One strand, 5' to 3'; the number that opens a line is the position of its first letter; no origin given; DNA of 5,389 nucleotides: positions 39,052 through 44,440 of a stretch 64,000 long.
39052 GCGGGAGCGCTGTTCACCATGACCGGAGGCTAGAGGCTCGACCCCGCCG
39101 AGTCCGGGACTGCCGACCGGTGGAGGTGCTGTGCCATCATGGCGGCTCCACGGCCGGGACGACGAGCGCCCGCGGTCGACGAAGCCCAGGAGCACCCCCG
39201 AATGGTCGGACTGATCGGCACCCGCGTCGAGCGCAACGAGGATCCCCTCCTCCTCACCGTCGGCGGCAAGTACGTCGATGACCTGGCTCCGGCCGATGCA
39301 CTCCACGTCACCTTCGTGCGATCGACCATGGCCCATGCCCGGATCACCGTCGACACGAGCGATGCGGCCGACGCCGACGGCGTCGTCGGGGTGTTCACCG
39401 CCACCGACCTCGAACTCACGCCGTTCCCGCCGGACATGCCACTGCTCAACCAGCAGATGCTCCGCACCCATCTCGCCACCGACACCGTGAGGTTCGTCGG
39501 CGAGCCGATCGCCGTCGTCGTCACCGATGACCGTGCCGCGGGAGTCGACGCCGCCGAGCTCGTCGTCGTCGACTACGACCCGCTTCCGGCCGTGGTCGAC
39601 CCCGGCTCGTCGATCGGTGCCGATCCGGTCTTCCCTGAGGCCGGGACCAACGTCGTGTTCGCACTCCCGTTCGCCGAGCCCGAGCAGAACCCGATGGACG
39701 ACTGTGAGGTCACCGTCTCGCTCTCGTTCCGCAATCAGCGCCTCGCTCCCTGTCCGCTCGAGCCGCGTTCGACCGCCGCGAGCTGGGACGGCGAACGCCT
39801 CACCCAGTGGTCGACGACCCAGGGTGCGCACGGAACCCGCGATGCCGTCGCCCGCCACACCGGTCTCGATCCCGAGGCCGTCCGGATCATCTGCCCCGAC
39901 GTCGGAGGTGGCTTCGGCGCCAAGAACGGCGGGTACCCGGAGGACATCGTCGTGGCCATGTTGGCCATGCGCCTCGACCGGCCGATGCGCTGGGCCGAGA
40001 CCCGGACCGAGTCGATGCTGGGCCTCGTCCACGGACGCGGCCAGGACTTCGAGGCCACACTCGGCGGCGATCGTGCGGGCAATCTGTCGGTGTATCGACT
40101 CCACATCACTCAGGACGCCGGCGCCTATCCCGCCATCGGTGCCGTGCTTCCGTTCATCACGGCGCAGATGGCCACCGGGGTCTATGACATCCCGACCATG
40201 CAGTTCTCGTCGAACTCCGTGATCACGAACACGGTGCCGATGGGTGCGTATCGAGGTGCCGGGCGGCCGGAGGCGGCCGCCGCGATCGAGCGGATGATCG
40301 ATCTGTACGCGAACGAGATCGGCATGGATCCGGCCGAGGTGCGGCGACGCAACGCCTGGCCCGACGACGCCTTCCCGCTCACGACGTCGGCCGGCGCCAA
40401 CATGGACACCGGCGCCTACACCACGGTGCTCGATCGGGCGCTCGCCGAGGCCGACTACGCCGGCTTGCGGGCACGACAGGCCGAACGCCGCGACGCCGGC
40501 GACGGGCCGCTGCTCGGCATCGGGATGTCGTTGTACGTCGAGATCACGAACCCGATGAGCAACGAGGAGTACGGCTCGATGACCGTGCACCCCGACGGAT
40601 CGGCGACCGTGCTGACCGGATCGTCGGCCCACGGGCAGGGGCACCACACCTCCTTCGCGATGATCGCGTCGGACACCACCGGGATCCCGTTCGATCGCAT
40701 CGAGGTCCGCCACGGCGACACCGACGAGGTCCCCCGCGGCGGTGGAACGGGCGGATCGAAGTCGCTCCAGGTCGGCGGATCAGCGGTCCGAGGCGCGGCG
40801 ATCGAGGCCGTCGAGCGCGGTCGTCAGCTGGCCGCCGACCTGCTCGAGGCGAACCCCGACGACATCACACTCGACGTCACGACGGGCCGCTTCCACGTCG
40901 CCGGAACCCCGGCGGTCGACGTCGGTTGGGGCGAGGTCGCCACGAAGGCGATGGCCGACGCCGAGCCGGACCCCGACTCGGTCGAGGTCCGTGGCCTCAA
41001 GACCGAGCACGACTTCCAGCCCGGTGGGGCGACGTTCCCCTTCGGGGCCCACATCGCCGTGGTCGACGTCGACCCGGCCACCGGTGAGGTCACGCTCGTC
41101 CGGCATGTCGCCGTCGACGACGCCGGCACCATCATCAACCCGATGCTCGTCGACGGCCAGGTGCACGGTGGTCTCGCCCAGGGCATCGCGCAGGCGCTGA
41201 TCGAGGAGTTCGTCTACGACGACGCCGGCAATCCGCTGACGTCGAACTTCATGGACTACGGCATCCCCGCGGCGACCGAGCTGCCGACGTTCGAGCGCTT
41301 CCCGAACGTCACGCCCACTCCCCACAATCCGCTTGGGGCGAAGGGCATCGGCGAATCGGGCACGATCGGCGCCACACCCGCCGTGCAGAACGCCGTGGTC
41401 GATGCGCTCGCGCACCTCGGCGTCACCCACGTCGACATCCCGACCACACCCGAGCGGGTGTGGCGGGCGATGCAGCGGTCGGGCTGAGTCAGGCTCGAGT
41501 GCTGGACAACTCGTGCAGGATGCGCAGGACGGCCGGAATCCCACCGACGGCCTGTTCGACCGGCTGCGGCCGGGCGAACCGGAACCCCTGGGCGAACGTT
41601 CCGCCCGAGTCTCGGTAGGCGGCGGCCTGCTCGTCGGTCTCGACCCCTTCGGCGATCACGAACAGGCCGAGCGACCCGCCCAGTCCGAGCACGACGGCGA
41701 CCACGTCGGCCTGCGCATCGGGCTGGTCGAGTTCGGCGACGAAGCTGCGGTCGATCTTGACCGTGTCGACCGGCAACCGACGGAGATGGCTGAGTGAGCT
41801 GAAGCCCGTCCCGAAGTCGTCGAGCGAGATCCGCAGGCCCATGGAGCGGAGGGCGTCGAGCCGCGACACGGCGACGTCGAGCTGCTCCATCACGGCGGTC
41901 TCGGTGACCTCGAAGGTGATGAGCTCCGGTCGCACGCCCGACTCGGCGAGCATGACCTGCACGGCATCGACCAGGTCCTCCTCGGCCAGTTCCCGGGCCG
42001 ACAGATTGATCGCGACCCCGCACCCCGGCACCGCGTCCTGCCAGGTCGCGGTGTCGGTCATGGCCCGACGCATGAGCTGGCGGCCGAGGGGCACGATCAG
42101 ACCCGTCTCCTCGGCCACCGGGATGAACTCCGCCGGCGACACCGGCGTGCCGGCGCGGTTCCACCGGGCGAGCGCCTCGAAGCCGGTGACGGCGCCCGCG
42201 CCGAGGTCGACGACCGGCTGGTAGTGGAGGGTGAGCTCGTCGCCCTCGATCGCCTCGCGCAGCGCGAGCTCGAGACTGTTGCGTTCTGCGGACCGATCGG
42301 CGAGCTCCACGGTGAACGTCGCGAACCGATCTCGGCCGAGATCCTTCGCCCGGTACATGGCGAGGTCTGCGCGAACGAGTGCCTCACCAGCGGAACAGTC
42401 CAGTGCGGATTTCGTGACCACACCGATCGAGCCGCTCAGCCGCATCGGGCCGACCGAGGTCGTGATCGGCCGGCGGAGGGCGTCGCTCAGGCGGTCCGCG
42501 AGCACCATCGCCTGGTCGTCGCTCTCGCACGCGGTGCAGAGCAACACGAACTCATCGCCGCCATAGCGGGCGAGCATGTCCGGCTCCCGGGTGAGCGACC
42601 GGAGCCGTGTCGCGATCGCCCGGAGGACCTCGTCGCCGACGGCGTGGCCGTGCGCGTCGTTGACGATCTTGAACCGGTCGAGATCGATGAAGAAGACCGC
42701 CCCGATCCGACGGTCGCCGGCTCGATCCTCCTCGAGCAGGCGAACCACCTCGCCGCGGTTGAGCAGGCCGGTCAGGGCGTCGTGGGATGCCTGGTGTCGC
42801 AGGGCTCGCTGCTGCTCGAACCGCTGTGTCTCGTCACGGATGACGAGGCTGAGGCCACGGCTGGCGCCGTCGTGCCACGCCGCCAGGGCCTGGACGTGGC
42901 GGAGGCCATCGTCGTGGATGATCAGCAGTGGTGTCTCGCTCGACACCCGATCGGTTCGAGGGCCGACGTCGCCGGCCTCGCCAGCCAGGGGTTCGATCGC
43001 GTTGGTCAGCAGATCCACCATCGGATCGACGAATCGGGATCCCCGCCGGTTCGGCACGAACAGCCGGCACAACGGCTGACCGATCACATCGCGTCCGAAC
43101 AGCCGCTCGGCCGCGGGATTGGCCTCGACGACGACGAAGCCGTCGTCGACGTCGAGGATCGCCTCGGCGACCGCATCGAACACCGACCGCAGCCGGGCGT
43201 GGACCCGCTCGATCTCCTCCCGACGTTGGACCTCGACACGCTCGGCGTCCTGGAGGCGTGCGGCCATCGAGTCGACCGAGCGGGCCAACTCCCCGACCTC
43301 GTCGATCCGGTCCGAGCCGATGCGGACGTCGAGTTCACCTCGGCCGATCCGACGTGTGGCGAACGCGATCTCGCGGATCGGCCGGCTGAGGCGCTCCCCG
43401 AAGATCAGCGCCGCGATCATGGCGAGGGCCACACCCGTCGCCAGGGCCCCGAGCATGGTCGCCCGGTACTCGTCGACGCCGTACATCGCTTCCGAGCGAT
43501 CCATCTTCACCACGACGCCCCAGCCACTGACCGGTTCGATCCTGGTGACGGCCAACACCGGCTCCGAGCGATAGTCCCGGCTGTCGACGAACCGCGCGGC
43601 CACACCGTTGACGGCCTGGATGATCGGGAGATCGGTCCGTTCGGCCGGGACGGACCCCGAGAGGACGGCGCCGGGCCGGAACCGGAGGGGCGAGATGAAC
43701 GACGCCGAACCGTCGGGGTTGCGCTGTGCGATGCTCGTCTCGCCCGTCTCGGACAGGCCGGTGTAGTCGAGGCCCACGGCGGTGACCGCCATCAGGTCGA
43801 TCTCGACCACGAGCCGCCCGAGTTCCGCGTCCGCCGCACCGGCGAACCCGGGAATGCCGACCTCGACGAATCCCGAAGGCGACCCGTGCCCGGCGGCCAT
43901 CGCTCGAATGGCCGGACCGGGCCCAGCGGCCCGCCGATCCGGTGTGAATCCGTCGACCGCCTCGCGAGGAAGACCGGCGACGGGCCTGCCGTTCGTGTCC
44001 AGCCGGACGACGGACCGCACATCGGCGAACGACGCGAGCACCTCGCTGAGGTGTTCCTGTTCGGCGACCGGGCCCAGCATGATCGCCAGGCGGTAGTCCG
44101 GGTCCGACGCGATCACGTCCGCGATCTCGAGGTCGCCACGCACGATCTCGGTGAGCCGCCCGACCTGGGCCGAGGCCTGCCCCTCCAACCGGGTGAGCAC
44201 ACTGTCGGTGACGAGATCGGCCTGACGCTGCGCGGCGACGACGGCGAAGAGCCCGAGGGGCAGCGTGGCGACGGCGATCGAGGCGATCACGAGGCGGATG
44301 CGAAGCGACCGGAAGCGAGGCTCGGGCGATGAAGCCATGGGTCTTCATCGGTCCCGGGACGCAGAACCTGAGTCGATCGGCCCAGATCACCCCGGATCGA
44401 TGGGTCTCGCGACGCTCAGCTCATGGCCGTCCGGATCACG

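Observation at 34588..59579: Mycofactocin pathway fragmented into three separated loci, with no mftF/mftG in 64 kb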

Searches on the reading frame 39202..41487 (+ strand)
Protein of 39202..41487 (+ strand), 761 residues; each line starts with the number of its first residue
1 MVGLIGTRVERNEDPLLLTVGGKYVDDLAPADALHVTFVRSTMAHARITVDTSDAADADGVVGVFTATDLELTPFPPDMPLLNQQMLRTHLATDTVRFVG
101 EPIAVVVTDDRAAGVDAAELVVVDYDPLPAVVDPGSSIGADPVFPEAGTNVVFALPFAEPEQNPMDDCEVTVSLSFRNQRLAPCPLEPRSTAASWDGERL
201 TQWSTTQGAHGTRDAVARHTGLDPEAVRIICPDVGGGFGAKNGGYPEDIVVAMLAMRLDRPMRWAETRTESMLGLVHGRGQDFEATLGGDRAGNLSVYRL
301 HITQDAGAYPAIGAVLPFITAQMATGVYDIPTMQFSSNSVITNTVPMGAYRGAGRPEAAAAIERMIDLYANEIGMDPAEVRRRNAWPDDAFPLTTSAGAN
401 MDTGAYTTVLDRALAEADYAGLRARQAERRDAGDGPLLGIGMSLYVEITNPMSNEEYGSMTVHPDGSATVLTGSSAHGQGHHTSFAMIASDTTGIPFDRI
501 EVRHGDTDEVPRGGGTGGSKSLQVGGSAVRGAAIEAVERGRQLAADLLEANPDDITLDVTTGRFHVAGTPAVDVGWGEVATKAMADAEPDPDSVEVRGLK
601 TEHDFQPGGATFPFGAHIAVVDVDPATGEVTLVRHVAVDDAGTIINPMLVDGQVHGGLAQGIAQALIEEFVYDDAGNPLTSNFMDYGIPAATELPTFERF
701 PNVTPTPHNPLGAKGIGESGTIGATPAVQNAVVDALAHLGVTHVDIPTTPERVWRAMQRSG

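Call 8: search_protein_families(library=ncbifam, proteins=[window:39202-41487:+], max_evalue=0.00001)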
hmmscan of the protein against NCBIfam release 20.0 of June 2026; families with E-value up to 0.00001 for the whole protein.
window:39202-41487:+ (761 aa): 13 families
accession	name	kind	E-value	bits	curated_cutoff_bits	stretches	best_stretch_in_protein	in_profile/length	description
NF041018.1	glyceraldDH_alpha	equivalog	1.5e-181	605.5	790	1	5-754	3-741/741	glyceraldehyde dehydrogenase subunit alpha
TIGR02416.1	CO_dehy_Mo_lg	equivalog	3.7e-161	537.9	991.15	1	13-756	1-770/770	aerobic carbon-monoxide dehydrogenase large subunit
NF040766.1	CODH_aero_grp5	exception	8.9e-157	523.5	950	1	4-755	4-783/785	aerobic carbon-monoxide dehydrogenase large subunit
TIGR03194.1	4hydrxCoA_A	equivalog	7.8e-110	368.4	994.55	1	21-757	13-746/746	4-hydroxybenzoyl-CoA reductase subunit alpha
NF043082.1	XdhA_XDHase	equivalog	9.5e-107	358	780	1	5-760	1-755/758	xanthine dehydrogenase subunit XdhA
NF007426.0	PRK09970.1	equivalog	3.8e-103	346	916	1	5-761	6-759/761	xanthine dehydrogenase molybdenum-binding subunit XdhA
NF045668.1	pterin_aldehy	equivalog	3.8e-77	260.2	1100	2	29-537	202-715/905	molybdopterin-dependent aldehyde oxidoreductase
TIGR03196.1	pucD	equivalog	2.3e-75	254.5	783.65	1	9-737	7-741/763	xanthine dehydrogenase subunit D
TIGR02965.1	xanthine_xdhB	equivalog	3.7e-67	227.1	849.5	1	22-759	18-756/758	xanthine dehydrogenase molybdopterin binding subunit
TIGR03311.1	Se_dep_XDH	equivalog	1.1e-64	219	830.45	2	3-538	160-676/848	selenium-dependent xanthine dehydrogenase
TIGR03313.1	Se_sel_red_Mo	hypoth_equivalog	8.3e-63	212.4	1101.9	2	165-758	368-950/951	molybdopterin-dependent oxidoreductase Mo/Fe-S-binding subunit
NF041671.1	peri_hyde_PaoC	equivalog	7.2e-60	203.2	1180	1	5-757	18-731/735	aldehyde oxidoreductase molybdenum-binding subunit PaoC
TIGR02969.1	mam_aldehyde_ox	subfamily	6e-31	106.8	1912.3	1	23-754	594-1304/1330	aldehyde oxidase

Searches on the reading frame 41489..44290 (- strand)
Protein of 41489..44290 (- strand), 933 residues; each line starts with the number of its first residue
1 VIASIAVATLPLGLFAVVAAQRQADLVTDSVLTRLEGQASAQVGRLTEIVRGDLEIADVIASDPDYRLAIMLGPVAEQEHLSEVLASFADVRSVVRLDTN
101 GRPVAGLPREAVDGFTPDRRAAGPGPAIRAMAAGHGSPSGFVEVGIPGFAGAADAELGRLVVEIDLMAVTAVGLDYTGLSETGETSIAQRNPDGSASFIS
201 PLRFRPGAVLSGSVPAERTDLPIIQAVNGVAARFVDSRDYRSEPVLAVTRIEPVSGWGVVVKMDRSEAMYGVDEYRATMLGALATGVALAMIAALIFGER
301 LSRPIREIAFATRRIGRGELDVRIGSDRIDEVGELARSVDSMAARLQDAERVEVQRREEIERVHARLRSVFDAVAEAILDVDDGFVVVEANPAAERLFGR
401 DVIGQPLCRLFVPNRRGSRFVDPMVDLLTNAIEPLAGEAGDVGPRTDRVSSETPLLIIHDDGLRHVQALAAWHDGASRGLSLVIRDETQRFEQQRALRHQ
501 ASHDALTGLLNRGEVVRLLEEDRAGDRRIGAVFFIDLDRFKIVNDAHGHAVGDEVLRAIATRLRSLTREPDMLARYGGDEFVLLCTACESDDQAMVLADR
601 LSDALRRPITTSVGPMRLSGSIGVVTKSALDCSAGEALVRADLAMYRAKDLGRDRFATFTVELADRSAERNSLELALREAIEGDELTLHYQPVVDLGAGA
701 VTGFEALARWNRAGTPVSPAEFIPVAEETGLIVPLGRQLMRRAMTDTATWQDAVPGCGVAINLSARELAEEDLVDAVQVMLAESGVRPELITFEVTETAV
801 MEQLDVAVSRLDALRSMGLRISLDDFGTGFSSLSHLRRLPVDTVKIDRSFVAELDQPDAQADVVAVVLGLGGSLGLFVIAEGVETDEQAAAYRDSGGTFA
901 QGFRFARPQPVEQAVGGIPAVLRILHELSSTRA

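Call 8: search_protein_families(library=ncbifam, proteins=[window:41489-44290:-], max_evalue=0.00001)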
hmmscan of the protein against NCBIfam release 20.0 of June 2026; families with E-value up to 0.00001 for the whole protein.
window:41489-44290:- (933 aa): 37 families (the best 25 are shown)
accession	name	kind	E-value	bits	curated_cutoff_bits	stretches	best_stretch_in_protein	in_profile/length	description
NF045675.1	PhdiestaseDibA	equivalog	3.4e-116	389.1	980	1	344-913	57-620/623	phosphodiesterase DibA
NF007474.0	PRK10060.1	equivalog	8.3e-101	338.2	782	1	488-912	224-648/663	cyclic di-GMP phosphodiesterase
NF053781.1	cdiGMPphdstlr2612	equivalog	4.3e-96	322.8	1600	1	479-913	818-1260/1268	Tlr1612 family c-di-GMP phosphodiesterase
NF052458.1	PhdiestGepA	equivalog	4.2e-94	316.3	1200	1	495-913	419-836/840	phosphodiesterase GepA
NF008467.0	PRK11359.1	equivalog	8.4e-90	301.9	857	1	492-916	367-790/800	oxygen-sensing cyclic-di-GMP phosphodiesterase DosP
NF007298.0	PRK09776.1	equivalog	5.5e-77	259.6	1135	1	358-915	552-1103/1111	diguanylate cyclase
NF008807.1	PRK11829.1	equivalog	4.3e-69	233.3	733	1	464-910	203-654/670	biofilm formation regulator HmsP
NF007839.0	PRK10551.1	equivalog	7.3e-48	163.4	461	1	676-914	267-506/518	cyclic di-GMP phosphodiesterase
NF007423.1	PRK09966.1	equivalog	1.6e-44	152.4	325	1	492-649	230-390/390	diguanylate cyclase DgcN/YfiN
NF052596.1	RR_EAL_PvrR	equivalog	1.4e-38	132.6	580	1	671-908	141-379/398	response regulator cyclic di-GMP phosphodiesterase PvrR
NF045673.1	c-di-GMPRcptLapD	equivalog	1.5e-37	129.3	1020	1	485-910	223-646/647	cyclic di-GMP receptor LapD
NF038266.1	diguan_SiaD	equivalog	2.3e-36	125.5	290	1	492-656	85-252/252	biofilm regulation diguanylate cyclase SiaD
TIGR00254.1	GGDEF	domain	3.3e-35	121.3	37.4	1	497-657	1-165/168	diguanylate cyclase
NF007380.0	PRK09894.1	equivalog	3.1e-33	115.4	256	1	494-658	122-286/296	diguanylate cyclase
NF007135.0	PRK09581.1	equivalog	4.3e-29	101.6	474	1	500-656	291-452/457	PleD family two-component system response regulator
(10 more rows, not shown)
